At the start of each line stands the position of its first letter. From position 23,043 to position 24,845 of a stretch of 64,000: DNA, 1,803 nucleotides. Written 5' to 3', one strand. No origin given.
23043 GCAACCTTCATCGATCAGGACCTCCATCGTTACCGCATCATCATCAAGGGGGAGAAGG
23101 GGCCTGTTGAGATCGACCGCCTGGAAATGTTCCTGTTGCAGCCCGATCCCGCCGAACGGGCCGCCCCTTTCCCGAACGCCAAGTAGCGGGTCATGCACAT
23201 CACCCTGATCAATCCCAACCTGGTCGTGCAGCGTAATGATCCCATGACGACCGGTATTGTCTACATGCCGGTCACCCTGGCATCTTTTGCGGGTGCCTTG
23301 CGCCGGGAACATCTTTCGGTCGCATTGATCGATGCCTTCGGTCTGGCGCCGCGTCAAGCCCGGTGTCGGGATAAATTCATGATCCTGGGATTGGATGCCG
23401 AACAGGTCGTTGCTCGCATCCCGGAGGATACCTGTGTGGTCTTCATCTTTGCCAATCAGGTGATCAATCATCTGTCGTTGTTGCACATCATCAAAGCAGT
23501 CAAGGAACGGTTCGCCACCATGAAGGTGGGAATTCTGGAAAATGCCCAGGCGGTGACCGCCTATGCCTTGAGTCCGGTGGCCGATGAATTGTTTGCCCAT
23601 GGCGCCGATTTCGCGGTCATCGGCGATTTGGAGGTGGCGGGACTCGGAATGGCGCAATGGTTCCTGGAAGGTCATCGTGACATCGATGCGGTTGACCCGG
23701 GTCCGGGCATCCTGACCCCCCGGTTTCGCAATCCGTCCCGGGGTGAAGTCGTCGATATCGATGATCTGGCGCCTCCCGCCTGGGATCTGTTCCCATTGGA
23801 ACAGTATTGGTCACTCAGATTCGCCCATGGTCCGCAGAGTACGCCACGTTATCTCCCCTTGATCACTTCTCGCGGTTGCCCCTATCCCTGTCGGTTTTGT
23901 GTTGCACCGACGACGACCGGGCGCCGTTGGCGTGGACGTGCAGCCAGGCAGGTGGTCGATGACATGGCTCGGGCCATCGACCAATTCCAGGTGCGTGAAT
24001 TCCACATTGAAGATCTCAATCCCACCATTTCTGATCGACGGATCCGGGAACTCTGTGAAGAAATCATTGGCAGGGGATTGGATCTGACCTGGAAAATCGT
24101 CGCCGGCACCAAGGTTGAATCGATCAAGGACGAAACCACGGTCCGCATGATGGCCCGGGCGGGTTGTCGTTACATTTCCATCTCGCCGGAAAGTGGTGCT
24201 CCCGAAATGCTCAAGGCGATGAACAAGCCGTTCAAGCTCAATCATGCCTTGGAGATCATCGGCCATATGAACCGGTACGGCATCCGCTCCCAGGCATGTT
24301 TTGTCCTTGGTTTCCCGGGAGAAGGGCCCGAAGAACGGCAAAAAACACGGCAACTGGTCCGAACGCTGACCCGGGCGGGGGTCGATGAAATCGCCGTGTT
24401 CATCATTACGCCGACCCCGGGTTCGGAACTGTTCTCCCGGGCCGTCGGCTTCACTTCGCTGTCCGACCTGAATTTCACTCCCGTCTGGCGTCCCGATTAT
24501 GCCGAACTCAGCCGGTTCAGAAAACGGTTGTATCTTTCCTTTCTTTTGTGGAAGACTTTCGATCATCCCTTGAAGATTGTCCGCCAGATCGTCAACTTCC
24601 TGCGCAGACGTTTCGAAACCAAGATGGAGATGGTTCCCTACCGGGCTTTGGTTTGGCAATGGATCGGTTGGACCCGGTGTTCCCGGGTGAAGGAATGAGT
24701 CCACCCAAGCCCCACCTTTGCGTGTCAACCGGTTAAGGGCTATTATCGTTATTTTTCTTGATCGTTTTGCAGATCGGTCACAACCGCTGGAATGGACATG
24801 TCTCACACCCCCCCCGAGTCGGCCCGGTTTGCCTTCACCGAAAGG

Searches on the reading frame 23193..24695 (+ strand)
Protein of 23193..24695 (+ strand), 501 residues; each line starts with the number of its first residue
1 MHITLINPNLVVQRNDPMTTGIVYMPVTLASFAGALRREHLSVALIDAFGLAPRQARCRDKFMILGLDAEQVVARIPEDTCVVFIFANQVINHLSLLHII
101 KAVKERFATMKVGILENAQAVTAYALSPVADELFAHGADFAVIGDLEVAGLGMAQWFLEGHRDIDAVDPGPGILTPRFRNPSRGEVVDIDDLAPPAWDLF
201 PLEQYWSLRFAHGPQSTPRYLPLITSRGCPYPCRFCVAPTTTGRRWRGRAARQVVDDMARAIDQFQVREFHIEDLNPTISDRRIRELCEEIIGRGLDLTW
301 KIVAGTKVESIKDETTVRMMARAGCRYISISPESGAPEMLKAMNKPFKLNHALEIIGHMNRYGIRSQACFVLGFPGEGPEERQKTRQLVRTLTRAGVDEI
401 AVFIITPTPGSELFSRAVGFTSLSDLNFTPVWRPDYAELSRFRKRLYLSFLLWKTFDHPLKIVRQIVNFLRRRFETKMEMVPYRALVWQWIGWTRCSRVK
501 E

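Call 90: search_protein_families(library=pfam, proteins=[window:23193-24695:+], max_evalue=0.00001)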
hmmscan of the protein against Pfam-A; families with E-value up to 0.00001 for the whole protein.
window:23193-24695:+ (501 aa): 1 family
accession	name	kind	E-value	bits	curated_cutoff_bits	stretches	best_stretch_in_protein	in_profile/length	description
PF04055.27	Radical_SAM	-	7.5e-18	65.7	29.5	1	224-388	2-165/166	Radical SAM superfamily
